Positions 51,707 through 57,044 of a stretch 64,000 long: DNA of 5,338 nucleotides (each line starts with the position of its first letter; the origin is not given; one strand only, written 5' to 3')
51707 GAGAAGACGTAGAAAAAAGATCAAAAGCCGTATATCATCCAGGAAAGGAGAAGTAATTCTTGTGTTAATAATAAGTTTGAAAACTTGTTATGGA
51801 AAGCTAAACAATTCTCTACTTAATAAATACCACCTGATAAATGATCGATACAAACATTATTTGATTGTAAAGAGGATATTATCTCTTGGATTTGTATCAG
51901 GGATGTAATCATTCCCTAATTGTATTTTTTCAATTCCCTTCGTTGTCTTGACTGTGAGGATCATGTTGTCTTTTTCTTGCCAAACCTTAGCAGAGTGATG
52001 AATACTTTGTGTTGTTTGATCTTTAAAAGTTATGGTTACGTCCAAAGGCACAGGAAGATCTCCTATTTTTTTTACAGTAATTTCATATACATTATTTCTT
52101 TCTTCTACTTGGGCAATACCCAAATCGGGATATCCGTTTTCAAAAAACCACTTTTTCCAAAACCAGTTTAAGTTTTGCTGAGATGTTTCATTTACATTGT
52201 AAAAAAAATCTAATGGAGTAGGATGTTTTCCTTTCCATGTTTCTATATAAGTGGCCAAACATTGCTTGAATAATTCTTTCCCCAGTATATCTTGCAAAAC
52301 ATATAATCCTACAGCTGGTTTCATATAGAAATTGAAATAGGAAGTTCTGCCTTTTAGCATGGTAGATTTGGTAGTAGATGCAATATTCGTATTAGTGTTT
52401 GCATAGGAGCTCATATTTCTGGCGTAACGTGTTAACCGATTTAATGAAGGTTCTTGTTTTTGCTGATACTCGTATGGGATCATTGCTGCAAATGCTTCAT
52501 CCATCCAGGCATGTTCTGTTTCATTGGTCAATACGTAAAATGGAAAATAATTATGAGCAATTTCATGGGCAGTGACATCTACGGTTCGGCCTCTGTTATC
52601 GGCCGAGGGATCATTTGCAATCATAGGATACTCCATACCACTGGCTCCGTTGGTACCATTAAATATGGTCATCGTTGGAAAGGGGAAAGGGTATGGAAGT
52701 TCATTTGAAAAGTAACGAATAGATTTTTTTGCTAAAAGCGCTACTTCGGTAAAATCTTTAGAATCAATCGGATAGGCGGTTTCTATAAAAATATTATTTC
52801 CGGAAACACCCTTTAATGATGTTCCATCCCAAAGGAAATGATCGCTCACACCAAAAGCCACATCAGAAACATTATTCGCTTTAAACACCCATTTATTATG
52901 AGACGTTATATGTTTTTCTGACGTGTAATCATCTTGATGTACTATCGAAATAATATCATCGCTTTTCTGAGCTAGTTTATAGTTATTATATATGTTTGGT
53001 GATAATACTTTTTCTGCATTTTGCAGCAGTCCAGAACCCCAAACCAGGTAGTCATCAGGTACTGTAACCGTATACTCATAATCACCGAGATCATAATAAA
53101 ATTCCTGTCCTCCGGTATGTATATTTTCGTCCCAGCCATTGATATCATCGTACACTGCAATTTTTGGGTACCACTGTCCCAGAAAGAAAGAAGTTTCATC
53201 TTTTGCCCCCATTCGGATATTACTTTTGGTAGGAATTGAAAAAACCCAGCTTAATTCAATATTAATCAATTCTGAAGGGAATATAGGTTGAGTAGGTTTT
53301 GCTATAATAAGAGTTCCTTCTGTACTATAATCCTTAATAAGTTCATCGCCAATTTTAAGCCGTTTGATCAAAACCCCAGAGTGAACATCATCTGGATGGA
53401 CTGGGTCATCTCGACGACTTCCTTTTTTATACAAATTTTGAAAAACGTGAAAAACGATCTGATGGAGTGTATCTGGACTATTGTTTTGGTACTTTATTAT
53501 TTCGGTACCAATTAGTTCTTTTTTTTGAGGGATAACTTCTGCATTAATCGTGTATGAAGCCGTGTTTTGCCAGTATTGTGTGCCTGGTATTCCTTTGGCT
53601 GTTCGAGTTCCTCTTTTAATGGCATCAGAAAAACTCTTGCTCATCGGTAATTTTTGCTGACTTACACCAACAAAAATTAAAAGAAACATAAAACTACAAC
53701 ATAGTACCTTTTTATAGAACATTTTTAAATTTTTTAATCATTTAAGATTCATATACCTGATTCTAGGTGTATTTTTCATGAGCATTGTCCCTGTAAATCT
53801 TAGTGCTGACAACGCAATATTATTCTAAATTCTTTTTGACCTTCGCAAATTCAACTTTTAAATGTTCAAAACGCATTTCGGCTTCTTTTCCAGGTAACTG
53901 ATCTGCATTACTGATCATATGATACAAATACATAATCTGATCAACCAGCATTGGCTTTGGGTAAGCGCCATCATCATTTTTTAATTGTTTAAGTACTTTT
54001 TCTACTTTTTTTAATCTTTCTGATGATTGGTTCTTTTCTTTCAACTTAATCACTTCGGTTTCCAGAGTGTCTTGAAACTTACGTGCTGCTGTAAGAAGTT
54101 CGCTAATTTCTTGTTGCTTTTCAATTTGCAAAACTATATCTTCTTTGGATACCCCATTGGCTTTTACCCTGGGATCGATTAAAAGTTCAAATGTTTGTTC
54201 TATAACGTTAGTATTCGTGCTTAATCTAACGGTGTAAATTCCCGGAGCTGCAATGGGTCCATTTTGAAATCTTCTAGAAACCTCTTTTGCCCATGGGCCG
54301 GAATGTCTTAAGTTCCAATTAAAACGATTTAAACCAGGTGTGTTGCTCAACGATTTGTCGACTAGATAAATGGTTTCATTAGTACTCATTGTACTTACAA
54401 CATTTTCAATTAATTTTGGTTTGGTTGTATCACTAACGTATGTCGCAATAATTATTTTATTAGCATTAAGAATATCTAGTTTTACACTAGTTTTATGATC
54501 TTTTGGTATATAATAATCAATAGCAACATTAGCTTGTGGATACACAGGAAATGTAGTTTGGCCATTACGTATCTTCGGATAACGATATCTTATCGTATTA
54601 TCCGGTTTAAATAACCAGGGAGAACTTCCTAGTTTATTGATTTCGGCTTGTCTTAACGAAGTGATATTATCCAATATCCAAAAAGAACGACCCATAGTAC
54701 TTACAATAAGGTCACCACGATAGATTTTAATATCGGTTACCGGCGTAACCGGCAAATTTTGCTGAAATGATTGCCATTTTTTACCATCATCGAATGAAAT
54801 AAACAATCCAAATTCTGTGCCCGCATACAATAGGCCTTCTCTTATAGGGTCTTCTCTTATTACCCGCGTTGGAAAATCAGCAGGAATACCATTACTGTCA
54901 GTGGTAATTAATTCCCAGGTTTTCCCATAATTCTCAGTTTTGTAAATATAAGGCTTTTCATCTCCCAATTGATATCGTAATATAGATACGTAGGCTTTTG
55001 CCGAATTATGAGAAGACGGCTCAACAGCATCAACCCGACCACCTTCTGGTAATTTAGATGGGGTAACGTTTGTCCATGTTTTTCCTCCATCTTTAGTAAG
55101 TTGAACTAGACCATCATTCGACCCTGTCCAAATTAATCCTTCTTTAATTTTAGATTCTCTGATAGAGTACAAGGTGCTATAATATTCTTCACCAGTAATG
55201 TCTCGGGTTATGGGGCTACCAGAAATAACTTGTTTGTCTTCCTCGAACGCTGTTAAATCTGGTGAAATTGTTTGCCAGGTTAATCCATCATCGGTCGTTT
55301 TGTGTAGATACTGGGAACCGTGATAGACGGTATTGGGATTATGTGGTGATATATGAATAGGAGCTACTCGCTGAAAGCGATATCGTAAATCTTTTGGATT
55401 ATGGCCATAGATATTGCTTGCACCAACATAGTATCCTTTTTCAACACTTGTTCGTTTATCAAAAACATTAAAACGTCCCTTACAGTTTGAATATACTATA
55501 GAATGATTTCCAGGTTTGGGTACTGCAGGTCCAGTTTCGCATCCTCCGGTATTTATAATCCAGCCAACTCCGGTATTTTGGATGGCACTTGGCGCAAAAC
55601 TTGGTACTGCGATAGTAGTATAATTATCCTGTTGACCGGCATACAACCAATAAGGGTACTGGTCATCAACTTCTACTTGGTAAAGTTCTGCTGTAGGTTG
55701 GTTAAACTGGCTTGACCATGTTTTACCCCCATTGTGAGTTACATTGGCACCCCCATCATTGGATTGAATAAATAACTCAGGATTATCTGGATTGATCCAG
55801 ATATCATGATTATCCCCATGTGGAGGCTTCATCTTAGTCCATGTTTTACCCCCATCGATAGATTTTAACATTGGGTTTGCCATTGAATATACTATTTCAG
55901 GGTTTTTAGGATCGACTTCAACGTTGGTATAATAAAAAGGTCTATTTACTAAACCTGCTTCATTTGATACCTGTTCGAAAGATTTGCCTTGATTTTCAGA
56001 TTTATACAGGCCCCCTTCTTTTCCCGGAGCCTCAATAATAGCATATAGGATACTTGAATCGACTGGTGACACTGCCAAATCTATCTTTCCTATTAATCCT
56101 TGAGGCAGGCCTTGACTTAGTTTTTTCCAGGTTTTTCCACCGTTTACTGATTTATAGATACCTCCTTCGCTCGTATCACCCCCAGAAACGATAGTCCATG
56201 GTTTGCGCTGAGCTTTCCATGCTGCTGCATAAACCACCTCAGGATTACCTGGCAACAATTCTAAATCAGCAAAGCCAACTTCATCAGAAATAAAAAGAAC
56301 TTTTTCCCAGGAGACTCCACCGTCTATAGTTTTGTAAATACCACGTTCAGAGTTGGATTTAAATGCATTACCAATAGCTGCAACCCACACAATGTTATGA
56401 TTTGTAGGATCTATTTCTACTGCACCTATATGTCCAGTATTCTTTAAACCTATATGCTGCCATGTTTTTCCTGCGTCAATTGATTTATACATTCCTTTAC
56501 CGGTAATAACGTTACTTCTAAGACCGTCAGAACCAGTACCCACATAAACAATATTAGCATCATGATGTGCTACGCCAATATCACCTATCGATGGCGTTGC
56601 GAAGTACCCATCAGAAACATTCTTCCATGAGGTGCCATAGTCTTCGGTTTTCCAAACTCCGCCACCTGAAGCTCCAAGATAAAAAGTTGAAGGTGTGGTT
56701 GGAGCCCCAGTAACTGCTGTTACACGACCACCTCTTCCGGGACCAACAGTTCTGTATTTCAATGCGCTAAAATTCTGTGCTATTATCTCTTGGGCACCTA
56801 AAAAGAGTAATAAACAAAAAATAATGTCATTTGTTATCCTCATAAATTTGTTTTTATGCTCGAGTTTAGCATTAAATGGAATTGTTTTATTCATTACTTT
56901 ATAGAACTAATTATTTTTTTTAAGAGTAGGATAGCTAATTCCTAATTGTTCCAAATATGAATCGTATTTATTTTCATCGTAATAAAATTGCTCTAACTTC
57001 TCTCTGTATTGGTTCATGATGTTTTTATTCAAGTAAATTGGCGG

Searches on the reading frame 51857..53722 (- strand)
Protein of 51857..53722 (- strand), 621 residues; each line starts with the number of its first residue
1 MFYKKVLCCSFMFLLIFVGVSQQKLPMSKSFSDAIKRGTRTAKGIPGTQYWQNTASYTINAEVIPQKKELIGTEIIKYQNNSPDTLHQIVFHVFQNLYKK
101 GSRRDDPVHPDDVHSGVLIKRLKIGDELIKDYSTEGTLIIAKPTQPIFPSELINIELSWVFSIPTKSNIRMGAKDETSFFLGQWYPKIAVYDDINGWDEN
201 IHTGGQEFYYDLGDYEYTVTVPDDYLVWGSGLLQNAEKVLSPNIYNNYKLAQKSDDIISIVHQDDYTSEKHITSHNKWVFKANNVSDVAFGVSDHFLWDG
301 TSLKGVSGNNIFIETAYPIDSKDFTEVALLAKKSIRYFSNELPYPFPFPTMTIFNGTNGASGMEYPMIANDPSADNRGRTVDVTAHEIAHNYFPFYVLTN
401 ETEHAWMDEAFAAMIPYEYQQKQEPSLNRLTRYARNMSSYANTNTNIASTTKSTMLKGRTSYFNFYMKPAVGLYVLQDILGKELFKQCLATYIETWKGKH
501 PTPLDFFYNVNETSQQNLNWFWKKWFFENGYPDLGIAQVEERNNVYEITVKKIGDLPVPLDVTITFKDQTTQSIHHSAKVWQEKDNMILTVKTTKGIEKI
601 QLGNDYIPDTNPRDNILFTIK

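Call 63: search_protein_families(library=pfam, proteins=[window:51857-53722:-], max_evalue=0.000001)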
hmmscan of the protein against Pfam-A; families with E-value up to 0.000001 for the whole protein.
window:51857-53722:- (621 aa): 1 family
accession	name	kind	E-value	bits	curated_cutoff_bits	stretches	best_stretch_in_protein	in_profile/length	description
PF01433.26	Peptidase_M1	-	1.6e-16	61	27.7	1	332-525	7-218/218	Peptidase family M1 domain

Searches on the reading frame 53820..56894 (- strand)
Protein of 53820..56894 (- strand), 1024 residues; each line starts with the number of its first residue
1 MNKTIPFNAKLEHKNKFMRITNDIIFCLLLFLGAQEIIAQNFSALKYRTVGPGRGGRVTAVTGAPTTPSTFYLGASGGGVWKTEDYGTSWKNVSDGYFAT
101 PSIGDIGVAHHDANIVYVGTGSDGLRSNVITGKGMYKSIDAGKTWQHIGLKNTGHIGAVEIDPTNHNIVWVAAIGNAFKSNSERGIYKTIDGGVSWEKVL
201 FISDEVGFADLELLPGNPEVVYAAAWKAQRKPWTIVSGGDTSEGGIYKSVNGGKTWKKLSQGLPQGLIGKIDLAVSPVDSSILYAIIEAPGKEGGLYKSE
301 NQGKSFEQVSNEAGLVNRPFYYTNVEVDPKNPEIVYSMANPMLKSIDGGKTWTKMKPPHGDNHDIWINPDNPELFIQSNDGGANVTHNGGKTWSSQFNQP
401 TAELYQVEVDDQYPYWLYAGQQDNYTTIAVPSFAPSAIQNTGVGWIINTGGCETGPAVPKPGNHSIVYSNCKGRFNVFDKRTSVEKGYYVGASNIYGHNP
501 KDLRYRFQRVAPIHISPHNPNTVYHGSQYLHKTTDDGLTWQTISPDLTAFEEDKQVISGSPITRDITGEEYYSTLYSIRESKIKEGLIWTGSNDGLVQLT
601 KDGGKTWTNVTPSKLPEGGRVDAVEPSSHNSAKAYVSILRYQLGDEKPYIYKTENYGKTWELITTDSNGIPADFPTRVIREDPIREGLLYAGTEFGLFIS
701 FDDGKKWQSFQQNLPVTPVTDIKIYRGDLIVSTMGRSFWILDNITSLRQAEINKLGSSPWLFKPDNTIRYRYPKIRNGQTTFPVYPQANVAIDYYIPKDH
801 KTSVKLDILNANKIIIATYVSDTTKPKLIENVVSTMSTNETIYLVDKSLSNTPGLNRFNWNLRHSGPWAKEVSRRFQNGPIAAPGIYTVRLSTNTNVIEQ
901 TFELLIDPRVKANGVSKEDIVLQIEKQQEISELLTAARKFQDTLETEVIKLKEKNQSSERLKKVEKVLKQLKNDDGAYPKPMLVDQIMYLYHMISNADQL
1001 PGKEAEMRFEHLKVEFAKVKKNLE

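Call 64: search_protein_families(library=pfam, proteins=[window:53820-56894:-], max_evalue=0.000001)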
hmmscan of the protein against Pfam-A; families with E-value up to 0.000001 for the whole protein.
window:53820-56894:- (1024 aa): 3 families
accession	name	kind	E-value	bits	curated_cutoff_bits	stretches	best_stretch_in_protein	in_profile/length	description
PF15902.12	Sortilin-Vps10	-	3.7e-27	95.7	33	1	80-200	3-113/446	Sortilin, neurotensin receptor 3,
PF02012.26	BNR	-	1.8e-10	39.6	27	0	345-354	3-12/12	BNR/Asp-box repeat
PF13088.12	BNR_2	-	7.6e-07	29.2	31.4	0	591-664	134-202/277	BNR repeat-like domain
